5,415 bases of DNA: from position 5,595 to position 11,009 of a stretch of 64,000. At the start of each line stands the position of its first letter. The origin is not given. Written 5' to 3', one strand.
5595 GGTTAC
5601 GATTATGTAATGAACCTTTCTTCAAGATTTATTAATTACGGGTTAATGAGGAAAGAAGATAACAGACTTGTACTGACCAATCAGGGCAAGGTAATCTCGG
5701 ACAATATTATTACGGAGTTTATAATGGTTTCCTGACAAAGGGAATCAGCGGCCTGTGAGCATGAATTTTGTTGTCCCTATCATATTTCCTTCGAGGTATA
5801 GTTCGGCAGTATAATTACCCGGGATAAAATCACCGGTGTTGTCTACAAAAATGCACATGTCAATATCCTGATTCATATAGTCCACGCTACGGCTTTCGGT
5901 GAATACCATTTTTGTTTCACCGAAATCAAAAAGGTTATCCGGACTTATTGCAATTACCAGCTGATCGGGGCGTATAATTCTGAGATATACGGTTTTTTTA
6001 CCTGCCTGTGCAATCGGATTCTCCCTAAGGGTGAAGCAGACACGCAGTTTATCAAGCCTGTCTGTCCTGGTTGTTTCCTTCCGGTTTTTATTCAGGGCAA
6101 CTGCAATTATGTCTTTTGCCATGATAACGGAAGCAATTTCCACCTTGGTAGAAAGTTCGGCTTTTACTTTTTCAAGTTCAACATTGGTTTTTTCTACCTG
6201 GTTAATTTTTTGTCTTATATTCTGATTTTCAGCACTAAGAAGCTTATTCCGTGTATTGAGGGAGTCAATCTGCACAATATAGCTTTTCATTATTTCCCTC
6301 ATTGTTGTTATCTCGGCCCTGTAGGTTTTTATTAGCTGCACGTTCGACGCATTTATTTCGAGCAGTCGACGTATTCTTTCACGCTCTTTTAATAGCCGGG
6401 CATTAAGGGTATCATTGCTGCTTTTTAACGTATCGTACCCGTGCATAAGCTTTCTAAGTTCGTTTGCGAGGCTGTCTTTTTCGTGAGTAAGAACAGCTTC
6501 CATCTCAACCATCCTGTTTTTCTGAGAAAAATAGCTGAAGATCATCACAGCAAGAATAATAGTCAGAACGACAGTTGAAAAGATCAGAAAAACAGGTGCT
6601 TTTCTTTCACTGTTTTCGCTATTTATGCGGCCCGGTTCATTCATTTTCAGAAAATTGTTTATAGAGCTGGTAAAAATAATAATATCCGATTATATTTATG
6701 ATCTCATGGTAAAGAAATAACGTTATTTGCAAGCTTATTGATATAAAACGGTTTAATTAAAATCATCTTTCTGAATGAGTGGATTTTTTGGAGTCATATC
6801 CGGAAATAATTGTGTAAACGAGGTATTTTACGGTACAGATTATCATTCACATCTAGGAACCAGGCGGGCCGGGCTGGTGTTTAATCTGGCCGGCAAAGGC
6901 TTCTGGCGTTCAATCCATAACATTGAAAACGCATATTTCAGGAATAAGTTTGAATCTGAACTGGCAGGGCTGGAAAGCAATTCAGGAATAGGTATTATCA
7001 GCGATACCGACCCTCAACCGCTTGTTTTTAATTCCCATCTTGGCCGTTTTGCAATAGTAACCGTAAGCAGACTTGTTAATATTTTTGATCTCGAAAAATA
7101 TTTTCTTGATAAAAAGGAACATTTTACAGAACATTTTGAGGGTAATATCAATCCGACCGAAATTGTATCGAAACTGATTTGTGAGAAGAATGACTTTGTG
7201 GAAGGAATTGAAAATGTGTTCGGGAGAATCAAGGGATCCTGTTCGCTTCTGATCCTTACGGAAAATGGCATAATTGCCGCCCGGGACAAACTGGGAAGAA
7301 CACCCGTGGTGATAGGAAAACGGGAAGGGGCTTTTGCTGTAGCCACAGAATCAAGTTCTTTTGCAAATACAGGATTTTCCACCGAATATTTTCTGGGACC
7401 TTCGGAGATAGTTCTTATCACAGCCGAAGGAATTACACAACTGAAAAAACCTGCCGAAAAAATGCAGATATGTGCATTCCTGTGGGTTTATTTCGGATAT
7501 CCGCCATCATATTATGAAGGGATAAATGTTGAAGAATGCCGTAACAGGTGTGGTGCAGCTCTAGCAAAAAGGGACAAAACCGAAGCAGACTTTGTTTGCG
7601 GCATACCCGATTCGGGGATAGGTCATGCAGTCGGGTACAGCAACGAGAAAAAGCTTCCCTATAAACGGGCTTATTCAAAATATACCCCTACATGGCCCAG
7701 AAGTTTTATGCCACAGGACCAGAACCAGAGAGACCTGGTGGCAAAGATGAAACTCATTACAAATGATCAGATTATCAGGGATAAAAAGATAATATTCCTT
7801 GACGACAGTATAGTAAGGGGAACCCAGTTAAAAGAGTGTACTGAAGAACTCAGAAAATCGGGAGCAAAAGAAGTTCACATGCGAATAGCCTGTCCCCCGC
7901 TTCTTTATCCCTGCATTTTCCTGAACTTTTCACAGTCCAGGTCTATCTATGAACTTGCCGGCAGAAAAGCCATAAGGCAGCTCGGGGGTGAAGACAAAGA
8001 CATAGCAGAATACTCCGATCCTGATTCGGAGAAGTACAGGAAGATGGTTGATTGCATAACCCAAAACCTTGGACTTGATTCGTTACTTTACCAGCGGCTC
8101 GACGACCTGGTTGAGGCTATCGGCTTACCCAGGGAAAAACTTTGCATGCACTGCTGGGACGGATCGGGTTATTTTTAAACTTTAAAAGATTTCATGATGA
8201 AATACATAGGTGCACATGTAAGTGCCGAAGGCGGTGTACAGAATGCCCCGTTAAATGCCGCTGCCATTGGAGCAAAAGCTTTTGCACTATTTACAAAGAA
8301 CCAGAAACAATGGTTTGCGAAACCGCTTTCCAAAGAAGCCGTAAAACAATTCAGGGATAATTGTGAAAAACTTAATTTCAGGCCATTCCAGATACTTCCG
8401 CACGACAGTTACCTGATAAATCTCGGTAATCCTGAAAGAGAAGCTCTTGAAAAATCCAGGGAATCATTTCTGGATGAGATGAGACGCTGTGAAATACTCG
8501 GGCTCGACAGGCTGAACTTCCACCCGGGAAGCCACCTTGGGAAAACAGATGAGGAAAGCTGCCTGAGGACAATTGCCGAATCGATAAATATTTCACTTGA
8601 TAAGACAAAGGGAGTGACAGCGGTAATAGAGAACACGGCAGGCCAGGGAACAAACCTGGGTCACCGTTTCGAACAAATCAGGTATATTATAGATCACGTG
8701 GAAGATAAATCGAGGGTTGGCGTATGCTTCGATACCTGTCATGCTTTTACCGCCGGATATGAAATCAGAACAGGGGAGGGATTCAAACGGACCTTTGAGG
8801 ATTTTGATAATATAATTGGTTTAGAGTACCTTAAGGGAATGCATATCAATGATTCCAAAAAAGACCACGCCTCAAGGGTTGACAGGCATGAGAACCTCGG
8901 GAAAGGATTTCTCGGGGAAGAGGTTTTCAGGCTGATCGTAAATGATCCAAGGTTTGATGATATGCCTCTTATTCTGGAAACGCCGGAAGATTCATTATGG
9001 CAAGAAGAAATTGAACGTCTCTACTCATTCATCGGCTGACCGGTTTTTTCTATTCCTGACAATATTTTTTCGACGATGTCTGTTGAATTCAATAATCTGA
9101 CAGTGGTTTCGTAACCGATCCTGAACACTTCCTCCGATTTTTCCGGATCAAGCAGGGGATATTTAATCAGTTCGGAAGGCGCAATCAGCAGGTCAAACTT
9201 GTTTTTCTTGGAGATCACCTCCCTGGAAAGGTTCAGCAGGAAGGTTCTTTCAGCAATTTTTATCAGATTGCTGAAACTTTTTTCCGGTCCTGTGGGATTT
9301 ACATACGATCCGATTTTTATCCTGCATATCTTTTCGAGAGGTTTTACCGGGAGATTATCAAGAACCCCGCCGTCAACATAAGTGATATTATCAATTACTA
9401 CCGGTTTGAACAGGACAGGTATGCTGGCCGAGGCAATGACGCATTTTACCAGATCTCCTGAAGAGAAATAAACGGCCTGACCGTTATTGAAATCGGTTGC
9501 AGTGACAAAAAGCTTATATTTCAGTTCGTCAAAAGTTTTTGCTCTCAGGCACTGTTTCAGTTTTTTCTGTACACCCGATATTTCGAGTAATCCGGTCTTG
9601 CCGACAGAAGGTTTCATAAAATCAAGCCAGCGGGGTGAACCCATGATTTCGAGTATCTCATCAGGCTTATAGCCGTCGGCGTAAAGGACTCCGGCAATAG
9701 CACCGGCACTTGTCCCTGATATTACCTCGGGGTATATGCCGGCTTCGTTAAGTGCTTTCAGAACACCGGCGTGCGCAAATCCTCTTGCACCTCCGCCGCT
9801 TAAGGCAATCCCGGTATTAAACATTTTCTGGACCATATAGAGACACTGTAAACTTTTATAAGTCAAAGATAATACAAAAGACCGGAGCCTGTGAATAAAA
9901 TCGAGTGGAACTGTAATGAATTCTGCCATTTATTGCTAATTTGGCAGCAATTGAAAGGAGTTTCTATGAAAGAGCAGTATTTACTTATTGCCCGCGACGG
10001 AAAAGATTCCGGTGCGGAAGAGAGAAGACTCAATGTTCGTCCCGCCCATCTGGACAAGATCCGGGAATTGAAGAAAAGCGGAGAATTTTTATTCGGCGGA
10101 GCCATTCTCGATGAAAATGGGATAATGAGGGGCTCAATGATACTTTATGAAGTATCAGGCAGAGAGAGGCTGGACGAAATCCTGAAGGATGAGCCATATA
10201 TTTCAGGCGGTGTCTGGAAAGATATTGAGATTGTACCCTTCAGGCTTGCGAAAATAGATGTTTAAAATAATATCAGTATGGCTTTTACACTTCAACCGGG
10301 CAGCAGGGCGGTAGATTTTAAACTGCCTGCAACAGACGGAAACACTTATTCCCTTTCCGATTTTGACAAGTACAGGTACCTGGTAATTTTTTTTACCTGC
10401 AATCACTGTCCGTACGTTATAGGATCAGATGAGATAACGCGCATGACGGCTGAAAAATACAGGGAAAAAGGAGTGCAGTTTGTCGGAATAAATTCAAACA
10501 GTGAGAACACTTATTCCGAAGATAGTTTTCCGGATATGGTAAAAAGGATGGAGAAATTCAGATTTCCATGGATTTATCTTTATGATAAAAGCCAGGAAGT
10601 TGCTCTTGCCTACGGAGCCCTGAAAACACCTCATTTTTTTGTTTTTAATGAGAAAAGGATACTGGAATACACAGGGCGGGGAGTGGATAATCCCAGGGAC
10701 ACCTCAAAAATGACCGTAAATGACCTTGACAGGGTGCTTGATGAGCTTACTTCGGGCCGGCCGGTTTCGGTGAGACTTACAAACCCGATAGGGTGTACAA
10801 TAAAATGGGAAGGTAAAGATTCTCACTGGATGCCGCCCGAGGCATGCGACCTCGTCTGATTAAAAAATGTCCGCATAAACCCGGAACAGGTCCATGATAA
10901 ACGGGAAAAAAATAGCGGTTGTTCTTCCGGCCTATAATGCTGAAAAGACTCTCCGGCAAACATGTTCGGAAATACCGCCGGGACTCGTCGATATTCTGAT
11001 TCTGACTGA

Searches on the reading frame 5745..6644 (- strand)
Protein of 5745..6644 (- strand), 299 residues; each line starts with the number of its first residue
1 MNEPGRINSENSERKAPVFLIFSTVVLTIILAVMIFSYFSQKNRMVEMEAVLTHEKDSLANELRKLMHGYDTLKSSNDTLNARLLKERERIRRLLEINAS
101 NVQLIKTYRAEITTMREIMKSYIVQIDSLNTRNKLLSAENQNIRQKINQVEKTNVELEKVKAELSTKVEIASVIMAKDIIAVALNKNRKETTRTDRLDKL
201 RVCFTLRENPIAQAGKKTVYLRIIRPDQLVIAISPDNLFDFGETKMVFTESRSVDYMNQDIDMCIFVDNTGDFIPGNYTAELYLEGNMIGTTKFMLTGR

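Call 66: search_protein_families(library=pfam, proteins=[window:5745-6644:-], max_evalue=0.0001)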
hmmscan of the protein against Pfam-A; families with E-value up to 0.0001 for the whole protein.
window:5745-6644:- (299 aa): 1 family
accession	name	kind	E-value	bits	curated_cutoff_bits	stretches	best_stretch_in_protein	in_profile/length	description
PF14662.11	KASH_CCD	-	7.3e-05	23.3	43.3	1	49-167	10-124/191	Coiled-coil region of CCDC155 or KASH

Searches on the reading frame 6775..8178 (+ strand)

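Call 66: search_protein_families(library=pfam, proteins=[window:6775-8178:+], max_evalue=0.0001)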
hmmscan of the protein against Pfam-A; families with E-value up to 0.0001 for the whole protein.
window:6775-8178:+ (467 aa): 1 family
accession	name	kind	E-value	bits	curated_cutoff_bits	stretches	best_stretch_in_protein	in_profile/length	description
PF13537.11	GATase_7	-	8.6e-10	39.1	25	1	75-196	8-121/123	Glutamine amidotransferase domain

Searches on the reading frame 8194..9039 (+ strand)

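Call 66: search_protein_families(library=pfam, proteins=[window:8194-9039:+], max_evalue=0.0001)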
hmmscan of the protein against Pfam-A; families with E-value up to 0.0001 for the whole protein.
window:8194-9039:+ (281 aa): 1 family
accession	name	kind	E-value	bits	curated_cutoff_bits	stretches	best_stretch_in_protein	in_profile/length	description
PF01261.30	AP_endonuc_2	-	2.2e-64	218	31.1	1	21-278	3-248/249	Xylose isomerase-like TIM barrel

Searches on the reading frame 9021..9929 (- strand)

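Call 66: search_protein_families(library=pfam, proteins=[window:9021-9929:-], max_evalue=0.0001)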
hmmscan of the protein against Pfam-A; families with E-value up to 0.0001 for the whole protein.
window:9021-9929:- (302 aa): 1 family
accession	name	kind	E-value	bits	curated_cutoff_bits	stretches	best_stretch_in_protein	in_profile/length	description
PF01734.28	Patatin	-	3.9e-37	128.7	27.7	1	41-198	1-190/191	Patatin-like phospholipase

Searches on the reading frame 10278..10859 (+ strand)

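Call 66: search_protein_families(library=pfam, proteins=[window:10278-10859:+], max_evalue=0.0001)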
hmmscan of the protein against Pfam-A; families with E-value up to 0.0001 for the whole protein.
window:10278-10859:+ (193 aa): 2 families
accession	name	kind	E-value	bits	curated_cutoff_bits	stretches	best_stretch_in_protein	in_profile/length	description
PF08534.16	Redoxin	-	2.6e-23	82.9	26.6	1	6-150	1-144/148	Redoxin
PF00578.27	AhpC-TSA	-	2.6e-18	66.6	26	1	8-131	2-123/124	AhpC/TSA family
